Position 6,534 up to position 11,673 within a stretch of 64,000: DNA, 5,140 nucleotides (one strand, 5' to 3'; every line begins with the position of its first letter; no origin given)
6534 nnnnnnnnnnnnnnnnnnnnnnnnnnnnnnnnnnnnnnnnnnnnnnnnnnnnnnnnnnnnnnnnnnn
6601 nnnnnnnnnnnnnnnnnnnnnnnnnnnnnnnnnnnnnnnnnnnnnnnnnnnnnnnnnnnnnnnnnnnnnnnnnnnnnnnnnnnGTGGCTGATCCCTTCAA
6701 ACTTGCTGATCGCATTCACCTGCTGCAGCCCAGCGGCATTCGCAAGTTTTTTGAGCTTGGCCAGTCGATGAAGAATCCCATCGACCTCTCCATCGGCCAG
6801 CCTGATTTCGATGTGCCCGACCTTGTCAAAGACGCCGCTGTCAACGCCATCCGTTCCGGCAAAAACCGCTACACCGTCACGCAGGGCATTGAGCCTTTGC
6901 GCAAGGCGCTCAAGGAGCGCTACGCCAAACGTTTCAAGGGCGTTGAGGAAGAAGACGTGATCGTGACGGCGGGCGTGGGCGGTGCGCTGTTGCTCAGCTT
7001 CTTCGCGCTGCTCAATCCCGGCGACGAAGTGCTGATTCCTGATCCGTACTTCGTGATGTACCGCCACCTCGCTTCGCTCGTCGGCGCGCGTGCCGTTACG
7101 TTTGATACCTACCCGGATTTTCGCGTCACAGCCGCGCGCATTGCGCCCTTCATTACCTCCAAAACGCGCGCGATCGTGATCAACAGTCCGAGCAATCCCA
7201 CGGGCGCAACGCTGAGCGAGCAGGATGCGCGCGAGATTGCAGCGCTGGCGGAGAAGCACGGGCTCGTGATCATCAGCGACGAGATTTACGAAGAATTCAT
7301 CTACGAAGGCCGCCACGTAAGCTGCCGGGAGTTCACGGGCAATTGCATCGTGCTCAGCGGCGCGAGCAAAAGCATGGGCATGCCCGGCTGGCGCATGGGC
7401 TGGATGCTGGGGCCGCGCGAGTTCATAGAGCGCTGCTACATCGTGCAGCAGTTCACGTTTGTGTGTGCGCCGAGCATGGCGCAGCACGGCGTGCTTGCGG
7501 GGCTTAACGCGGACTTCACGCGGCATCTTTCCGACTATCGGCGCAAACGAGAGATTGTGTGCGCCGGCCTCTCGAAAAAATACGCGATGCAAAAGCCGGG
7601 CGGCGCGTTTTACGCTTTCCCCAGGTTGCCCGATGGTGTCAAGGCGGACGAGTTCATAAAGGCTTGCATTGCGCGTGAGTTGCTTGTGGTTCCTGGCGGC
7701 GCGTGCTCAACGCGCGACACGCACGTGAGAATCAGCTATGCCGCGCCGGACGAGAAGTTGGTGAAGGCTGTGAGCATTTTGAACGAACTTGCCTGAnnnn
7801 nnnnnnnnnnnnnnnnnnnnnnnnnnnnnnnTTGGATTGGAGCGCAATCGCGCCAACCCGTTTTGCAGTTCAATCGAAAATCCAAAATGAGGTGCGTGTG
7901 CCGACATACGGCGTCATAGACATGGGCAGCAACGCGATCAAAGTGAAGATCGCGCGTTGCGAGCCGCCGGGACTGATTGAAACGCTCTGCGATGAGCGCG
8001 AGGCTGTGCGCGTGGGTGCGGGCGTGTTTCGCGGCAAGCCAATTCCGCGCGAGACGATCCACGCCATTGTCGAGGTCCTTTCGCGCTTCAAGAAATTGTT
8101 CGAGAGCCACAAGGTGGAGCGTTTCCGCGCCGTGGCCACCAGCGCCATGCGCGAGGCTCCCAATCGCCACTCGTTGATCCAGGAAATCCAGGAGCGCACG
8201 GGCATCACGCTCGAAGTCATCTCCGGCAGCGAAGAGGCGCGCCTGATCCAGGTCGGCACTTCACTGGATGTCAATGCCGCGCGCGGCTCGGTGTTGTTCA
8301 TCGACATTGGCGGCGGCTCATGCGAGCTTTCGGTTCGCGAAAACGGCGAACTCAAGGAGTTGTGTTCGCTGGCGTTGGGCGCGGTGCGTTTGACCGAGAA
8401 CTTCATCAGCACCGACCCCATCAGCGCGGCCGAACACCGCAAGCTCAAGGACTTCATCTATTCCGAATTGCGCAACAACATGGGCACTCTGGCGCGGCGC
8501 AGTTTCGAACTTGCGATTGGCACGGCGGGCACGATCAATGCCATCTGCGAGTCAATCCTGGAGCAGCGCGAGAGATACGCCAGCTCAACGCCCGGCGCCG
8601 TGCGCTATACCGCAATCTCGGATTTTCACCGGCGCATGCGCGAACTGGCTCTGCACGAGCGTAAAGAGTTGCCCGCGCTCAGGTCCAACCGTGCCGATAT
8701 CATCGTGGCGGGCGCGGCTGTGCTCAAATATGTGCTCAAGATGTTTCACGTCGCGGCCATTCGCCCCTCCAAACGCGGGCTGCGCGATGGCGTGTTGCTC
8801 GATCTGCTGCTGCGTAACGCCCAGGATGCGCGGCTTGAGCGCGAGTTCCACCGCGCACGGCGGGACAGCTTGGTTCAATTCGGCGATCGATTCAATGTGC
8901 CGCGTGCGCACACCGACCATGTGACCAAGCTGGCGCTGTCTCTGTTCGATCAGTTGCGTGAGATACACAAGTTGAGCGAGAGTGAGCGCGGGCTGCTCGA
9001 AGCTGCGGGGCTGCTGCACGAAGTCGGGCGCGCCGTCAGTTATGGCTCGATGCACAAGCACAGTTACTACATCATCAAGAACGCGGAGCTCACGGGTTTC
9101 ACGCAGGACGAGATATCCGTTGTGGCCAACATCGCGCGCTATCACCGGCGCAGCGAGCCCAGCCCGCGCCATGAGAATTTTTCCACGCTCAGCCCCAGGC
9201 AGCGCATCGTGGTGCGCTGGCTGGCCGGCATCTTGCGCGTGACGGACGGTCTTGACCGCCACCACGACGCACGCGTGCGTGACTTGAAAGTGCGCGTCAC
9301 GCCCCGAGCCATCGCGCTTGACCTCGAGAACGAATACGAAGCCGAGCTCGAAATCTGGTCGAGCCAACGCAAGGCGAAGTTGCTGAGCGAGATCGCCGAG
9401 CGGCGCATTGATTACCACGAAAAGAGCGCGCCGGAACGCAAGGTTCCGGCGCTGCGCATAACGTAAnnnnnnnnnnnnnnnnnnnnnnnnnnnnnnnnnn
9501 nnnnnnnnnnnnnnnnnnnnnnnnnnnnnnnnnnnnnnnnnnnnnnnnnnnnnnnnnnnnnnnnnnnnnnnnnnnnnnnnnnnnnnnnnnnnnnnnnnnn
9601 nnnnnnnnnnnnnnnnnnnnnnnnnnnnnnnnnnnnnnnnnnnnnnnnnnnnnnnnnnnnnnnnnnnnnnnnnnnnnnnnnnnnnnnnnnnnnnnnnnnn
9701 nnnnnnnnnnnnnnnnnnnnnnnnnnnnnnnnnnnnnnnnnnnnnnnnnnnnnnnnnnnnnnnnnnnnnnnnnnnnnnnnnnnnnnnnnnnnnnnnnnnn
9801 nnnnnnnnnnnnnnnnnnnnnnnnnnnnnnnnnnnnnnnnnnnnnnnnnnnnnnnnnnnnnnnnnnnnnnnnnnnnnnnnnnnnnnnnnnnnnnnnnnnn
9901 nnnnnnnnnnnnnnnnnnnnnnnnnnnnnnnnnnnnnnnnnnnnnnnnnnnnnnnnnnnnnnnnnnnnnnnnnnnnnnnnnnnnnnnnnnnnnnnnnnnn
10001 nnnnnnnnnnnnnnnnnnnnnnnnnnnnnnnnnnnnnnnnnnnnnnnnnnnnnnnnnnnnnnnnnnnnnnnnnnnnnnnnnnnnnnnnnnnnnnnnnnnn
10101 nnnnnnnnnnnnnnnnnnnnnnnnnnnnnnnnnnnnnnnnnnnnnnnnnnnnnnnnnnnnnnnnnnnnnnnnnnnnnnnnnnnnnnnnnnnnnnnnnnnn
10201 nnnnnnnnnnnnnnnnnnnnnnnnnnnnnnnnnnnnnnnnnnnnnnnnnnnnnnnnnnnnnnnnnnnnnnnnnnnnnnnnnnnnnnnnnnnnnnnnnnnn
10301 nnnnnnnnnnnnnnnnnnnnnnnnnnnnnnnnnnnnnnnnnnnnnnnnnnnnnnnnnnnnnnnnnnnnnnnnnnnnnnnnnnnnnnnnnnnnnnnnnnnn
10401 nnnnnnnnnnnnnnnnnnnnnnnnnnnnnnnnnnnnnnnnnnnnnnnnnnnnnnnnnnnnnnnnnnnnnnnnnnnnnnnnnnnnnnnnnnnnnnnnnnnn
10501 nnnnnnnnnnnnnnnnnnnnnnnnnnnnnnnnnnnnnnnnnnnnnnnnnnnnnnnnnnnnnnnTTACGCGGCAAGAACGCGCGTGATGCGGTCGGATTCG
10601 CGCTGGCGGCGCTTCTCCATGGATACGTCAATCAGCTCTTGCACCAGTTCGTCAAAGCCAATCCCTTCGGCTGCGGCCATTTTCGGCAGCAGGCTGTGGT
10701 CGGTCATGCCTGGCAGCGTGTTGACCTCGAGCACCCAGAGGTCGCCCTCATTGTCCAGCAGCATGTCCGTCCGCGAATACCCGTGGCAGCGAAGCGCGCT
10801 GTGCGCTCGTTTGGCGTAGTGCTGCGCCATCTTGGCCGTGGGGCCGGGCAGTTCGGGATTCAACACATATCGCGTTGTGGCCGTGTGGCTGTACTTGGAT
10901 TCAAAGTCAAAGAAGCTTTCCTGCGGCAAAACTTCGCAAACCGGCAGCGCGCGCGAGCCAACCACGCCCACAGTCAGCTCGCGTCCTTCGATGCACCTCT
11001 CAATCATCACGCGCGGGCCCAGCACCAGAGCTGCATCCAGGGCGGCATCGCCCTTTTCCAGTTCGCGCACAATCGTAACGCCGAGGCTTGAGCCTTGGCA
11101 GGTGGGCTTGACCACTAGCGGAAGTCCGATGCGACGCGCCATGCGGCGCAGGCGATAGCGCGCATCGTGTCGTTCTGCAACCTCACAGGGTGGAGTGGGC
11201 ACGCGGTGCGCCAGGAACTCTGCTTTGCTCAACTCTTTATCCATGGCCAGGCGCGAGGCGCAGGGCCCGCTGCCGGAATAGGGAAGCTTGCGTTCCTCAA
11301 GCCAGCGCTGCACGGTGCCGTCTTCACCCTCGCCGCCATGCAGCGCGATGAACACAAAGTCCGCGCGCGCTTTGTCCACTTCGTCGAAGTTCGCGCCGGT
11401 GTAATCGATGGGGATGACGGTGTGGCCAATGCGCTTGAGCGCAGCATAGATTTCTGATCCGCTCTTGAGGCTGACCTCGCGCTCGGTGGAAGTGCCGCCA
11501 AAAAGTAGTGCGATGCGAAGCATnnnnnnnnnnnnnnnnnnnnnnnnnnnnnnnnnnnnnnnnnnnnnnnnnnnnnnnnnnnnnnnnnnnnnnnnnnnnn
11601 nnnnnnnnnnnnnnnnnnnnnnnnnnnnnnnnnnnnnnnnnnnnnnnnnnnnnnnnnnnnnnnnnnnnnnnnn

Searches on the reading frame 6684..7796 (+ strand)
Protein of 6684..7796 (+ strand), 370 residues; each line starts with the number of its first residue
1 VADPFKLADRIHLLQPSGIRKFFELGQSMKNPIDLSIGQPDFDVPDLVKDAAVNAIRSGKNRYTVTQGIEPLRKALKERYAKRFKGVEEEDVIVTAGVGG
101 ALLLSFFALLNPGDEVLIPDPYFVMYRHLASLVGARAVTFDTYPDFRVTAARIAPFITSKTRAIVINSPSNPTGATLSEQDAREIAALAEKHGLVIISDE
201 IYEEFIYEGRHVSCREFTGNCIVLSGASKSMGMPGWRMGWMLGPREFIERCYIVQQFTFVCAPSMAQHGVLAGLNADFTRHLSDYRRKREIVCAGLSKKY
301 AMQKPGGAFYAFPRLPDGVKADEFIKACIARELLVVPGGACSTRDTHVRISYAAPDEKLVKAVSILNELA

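Call 11: search_protein_families(library=pfam, proteins=[window:6684-7796:+], max_evalue=0.001)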
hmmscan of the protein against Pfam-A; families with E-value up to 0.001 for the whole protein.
window:6684-7796:+ (370 aa): 3 families
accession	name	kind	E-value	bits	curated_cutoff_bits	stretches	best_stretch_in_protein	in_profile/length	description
PF00155.27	Aminotran_1_2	-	1.8e-58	198.9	19.7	1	31-361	2-355/361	Aminotransferase class I and II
PF01041.23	DegT_DnrJ_EryC1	-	8.3e-09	35.6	19.8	1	89-199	39-145/360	DegT/DnrJ/EryC1/StrS aminotransferase family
PF01053.26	Cys_Met_Meta_PP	-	4.6e-08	32.4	27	1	60-200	41-174/381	Cys/Met metabolism PLP-dependent enzyme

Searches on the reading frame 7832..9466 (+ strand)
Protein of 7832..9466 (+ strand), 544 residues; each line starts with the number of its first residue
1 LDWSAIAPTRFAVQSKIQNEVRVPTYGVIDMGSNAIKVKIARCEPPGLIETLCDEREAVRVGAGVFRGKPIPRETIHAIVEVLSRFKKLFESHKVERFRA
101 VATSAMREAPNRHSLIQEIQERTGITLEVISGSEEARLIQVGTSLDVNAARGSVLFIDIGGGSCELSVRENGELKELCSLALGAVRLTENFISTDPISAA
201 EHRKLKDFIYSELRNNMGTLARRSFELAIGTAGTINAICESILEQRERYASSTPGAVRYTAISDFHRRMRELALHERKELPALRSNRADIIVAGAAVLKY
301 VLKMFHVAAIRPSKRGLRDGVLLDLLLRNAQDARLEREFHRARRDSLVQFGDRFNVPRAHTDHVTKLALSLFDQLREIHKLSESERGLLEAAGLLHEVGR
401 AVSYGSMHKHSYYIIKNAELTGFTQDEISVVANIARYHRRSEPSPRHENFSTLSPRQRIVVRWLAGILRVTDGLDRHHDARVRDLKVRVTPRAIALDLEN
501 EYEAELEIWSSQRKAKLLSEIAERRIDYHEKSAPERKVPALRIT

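Call 11: search_protein_families(library=pfam, proteins=[window:7832-9466:+], max_evalue=0.001)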
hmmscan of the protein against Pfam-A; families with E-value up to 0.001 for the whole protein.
window:7832-9466:+ (544 aa): 3 families
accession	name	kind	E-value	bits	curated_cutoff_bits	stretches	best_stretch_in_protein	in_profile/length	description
PF02541.22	Ppx-GppA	-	9e-59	199.7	27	1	47-328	8-284/285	Ppx/GppA phosphatase family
PF21447.3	Ppx-GppA_III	-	3.6e-32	112.1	27.3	1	343-499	2-157/177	Ppx/GppA phosphatase, domain III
PF01966.28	HD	-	3.1e-07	31.1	22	1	360-457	4-104/116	HD domain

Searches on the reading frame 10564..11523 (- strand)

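Call 11: search_protein_families(library=pfam, proteins=[window:10564-11523:-], max_evalue=0.001)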
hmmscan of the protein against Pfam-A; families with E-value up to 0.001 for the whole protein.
window:10564-11523:- (319 aa): 7 families
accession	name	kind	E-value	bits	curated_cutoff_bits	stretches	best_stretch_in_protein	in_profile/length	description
PF07478.18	Dala_Dala_lig_C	-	2.3e-49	168.1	24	1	118-299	17-204/204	D-ala D-ala ligase C-terminus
PF01820.27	Dala_Dala_lig_N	-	2.6e-21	76.8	34.6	2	49-85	85-121/121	D-ala D-ala ligase N-terminus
PF02222.28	ATP-grasp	-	7.9e-07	29.3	27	1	105-268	5-160/179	ATP-grasp domain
PF02655.19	ATP-grasp_3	-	2.2e-06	28.3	23.2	1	95-269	3-155/160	ATP-grasp domain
PF02786.22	CPSase_L_D2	-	4.1e-05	23.6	19.8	1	95-269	1-178/211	Carbamoyl-phosphate synthase L chain, ATP binding domain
PF14397.11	ATPgrasp_ST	-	4.4e-05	23.2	31.4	1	212-274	199-259/278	Sugar-transfer associated ATP-grasp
PF13535.11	ATP-grasp_4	-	4.7e-05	23.5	27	0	133-270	2-151/160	ATP-grasp domain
